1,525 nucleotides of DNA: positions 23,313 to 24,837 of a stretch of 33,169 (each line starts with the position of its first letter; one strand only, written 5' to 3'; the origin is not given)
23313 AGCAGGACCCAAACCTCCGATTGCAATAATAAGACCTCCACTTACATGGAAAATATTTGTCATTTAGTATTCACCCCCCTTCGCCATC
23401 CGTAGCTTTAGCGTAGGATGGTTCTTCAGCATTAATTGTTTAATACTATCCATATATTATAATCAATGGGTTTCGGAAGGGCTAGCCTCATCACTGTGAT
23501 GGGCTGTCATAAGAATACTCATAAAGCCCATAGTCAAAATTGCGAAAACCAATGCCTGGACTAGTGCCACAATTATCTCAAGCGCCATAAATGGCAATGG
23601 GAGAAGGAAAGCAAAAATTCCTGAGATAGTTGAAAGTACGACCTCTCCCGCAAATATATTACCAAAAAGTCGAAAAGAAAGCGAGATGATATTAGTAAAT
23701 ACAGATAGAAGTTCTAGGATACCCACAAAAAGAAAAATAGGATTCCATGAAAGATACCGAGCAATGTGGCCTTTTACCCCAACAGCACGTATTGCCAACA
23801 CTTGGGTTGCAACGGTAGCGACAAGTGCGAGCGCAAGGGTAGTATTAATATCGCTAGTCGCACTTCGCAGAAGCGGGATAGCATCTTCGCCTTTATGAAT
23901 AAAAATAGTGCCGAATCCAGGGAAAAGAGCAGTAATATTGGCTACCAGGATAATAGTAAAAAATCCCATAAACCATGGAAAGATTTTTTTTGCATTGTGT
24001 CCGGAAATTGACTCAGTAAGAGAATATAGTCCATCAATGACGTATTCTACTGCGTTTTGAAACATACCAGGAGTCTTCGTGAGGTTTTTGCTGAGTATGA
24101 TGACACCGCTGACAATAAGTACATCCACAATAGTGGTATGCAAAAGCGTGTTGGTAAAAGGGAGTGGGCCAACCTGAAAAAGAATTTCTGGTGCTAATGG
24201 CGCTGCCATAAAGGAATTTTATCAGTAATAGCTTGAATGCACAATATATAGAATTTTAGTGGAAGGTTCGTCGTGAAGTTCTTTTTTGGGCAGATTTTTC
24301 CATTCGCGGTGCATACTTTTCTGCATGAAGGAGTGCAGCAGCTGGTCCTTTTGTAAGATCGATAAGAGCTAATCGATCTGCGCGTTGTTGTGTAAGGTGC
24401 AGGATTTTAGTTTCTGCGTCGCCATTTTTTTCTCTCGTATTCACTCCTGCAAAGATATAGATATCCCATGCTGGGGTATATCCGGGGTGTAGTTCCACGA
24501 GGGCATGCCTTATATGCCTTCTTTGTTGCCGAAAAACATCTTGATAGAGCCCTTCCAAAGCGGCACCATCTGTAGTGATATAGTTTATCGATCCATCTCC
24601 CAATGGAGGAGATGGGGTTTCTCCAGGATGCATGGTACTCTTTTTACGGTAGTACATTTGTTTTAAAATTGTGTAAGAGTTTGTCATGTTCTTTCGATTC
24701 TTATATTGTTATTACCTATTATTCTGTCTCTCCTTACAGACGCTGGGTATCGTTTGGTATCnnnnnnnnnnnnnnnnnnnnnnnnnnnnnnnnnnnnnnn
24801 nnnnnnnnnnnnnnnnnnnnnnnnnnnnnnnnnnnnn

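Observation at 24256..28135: Uncharacterised three-gene locus built around a second, divergent DnaE-like polymerase next to canonical dnaE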

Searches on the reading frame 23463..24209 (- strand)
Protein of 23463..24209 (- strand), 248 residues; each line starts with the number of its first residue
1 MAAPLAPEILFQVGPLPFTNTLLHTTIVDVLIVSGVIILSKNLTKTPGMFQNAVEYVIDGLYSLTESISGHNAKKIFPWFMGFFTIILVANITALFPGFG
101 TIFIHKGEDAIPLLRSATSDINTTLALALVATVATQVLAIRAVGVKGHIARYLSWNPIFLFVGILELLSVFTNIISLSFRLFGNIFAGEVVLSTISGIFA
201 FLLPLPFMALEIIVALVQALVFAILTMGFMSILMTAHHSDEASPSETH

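Call 21: find_related_loci(query=window:23463-24209:-, collection=genome_contigs, flank=10000)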
Query window:23463-24209:- (248 aa) in genome_contigs; peptide patterns used: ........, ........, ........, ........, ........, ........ (x = any residue, [..] = any of these).
600 stretches matched a pattern (row limit reached: there are more); 579 encode a relative of the query (tblastn E <= 1e-3); the best 80 are kept; 80 distinct loci.
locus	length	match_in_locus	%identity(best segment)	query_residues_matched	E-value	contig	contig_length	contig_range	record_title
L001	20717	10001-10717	67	1-239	1e-100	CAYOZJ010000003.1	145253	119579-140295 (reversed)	MAG TPA_asm: uncultured Gammaproteobacteria bacterium isolate SRP200132_co1_666 genome assembly, contig: NODE_96_length_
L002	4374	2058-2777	67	1-240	3e-100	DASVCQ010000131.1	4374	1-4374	MAG TPA_asm: Patescibacteria group bacterium isolate SMAG_U2010 k141_1698023, whole genome shotgun sequence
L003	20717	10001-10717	63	1-239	2e-89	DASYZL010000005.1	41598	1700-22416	MAG TPA_asm: Patescibacteria group bacterium isolate SMAG_U6361 k141_219467, whole genome shotgun sequence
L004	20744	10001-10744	58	3-246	9e-82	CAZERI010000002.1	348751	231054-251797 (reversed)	MAG TPA_asm: uncultured Gammaproteobacteria bacterium isolate SRP278252_co1_729 genome assembly, contig: NODE_14_length_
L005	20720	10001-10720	55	8-243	2e-81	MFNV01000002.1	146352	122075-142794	MAG: Candidatus Levybacteria bacterium RIFCSPHIGHO2_01_FULL_41_15 rifcsphigho2_01_scaffold_102, whole genome shotgun seq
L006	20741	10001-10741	53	6-248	1e-80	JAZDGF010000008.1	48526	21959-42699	MAG: Candidatus Levyibacteriota bacterium isolate MEGAHIT-group-0.239 k141_3591145, whole genome shotgun sequence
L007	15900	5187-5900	50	6-243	2e-76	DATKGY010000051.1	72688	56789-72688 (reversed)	MAG TPA_asm: Patescibacteria group bacterium isolate SMAG_U14563 k141_42636, whole genome shotgun sequence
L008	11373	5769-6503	50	3-243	2e-74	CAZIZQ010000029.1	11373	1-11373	MAG TPA_asm: uncultured Gammaproteobacteria bacterium isolate binchicken_co251_1011 genome assembly, contig: NODE_8012_l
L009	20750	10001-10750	50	1-246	2e-73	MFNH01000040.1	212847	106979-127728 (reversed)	MAG: Candidatus Levybacteria bacterium RBG_16_35_11 RBG_16_scaffold_309, whole genome shotgun sequence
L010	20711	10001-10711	56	6-241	2e-72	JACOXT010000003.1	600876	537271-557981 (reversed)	MAG: Candidatus Levyibacteriota bacterium isolate NC_groundwater_160_Ag_S-0.1um_36_20 S4_GD2017_2_S1_scaffold_58, whole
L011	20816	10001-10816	48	3-248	4e-72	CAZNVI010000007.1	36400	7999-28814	MAG TPA_asm: uncultured Gammaproteobacteria bacterium isolate SRP192515_co1_25 genome assembly, contig: NODE_950_length_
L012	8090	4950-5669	54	6-245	4e-71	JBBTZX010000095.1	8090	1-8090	MAG: Patescibacteria group bacterium isolate H14-bin027_1 H14_bin027_1_000000000095, whole genome shotgun sequence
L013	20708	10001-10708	54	6-241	5e-72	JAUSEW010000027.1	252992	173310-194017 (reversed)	MAG: Candidatus Levyibacteriota bacterium isolate E14_maxbin.252 E14_k141_1713433, whole genome shotgun sequence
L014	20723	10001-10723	54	6-248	1e-69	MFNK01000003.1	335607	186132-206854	MAG: Candidatus Levybacteria bacterium RIFCSPHIGHO2_01_FULL_36_15b rifcsphigho2_01_scaffold_16, whole genome shotgun seq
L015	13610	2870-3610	49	5-248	5e-68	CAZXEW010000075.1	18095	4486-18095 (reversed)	MAG TPA_asm: uncultured Gammaproteobacteria bacterium isolate binchicken_co203_146 genome assembly, contig: k141_4350072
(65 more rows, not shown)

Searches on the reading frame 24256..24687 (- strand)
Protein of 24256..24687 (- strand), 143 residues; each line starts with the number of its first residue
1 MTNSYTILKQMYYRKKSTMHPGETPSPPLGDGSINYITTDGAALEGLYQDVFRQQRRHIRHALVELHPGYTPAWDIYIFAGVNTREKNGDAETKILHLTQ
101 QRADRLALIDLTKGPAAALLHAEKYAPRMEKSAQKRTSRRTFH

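Call 3: search_protein_families(library=pfam, proteins=[window:24256-24687:-], max_evalue=1)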
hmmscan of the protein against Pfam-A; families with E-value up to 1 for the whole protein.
window:24256-24687:- (143 aa): 0 families

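Call 4: search_protein_families(library=ncbifam, proteins=[window:24256-24687:-], max_evalue=1)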
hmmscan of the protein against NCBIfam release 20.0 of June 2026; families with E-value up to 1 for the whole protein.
window:24256-24687:- (143 aa): 0 families

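Call 5: search_protein_families(library=padloc, proteins=[window:24256-24687:-], max_evalue=1)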
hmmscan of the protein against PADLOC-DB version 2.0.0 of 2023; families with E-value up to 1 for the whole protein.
window:24256-24687:- (143 aa): 0 families
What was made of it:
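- There is no PADLOC hit (call 5).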

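Call 6: search_protein_families(library=phrogs, proteins=[window:24256-24687:-], max_evalue=1)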
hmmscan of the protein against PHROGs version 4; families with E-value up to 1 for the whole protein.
window:24256-24687:- (143 aa): 1 family
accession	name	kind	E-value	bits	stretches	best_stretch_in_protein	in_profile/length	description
phrog_32907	-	unknown function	0.34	11.1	1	32-111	182-255/353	-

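Call 9: find_homologous_proteins(query=window:24256-24687:-, max_evalue=0.01)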
Query window:24256-24687:- (143 aa): 1 proteins with E <= 0.01 among 42 candidates.
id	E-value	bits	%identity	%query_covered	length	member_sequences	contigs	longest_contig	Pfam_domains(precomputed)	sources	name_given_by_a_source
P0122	3.0e-84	298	100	93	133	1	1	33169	-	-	-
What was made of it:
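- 24256..24687 (-): 143-aa orphan ORF on the same strand as atpB, 46 nt upstream of it. The weakest coding call of the three. Only a self hit among 5.8e9 proteins (call 9).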

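Call 49: search_solved_structures(query=window:24256-24687:-, max_evalue=10)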
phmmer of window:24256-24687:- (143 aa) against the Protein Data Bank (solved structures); distinct sequences matched with E-value up to 10: 5.
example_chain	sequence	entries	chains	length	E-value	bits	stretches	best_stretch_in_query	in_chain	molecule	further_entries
3a6g_A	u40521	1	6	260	0.99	12.8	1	37-82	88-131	Creatinine amidohydrolase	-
3a6h_A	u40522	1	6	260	1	12.8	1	37-82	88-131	Creatinine amidohydrolase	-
1j2t_A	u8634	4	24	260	1.1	12.7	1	37-82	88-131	creatinine amidohydrolase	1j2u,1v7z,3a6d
3a6j_A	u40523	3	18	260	1.1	12.7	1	37-82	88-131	Creatinine amidohydrolase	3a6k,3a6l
3a6e_A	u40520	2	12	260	1.2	12.6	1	37-82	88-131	Creatinine amidohydrolase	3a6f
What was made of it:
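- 24256..24687 (-): No family hit (calls 3-6) and no PDB hit (call 49).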

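Call 104: search_dna_similar(query=window:24256-24687:-, collection=phages, mode=protein, max_rows=10, max_evalue=1)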
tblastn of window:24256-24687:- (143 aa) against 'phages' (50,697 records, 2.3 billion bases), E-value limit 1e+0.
Records with a match: 5; places in all: 5; records where one place covers at least 80% of the query: 0.
Best place of each record, by identity: <60% 5.
By first word of the organism name: Escherichia 2; Salmonella 2; Mycobacterium 1.
By host as written in the record: Salmonella enterica subsp. enterica serovar Enteritidis PT1 2; Mycobacterium smegmatis mc2 155 1; Escherichia coli K-12 MG1655 1; Escherichia coli KMB704 1.
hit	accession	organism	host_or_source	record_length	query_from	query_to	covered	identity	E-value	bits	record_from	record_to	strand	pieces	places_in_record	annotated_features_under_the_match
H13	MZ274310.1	Mycobacterium phage Boilgate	Mycobacterium smegmatis mc2 155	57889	54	136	58%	32.6%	4e-1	36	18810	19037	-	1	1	20: minor tail protein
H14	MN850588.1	Escherichia phage sortregn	Escherichia coli K-12 MG1655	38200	27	66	28%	37.5%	5e-1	35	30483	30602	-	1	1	hypothetical protein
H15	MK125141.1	Salmonella phage Lumpael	Salmonella enterica subsp. enterica ...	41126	27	66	28%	37.5%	5e-1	35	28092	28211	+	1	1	transglycosylase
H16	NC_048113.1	Salmonella phage Lumpael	Salmonella enterica subsp. enterica ...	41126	27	66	28%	37.5%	5e-1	35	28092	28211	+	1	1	DNA transfer protein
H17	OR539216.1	Escherichia phage vB-Eco-KMB41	Escherichia coli KMB704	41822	27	66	28%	37.5%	7e-1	35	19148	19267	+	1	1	lytic transglycosylase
